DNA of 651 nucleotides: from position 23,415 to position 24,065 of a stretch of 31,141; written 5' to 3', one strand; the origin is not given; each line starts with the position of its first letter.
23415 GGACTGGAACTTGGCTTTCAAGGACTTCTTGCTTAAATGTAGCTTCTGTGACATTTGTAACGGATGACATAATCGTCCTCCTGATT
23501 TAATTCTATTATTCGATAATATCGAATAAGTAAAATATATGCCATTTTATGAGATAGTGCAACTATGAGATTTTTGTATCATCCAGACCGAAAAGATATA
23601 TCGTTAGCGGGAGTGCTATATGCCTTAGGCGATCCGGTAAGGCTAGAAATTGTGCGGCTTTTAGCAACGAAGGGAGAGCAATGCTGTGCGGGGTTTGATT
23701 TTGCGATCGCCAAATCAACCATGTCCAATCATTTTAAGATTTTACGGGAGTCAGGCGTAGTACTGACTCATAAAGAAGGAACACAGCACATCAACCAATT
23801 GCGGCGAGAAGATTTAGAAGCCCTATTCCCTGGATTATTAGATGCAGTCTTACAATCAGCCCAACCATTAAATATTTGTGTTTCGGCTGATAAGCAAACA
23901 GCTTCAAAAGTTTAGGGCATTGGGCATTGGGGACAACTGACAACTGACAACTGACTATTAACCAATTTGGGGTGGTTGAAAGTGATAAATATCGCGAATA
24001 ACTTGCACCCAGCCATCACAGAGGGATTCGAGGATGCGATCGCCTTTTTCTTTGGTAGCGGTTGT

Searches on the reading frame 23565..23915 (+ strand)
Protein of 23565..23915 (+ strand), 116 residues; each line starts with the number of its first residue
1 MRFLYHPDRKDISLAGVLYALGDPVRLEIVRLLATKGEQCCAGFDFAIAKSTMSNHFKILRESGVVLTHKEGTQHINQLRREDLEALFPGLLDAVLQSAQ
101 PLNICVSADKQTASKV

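Call 60: search_protein_families(library=pfam, proteins=[window:23565-23915:+])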
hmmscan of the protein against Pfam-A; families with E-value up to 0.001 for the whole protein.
window:23565-23915:+ (116 aa): 2 families
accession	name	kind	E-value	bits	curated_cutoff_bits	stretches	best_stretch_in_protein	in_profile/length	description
PF12840.13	HTH_20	-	5.8e-08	33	27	1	21-66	1-48/51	Helix-turn-helix domain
PF01022.26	HTH_5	-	9.1e-08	32.3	22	1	23-66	1-45/47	Bacterial regulatory protein, arsR family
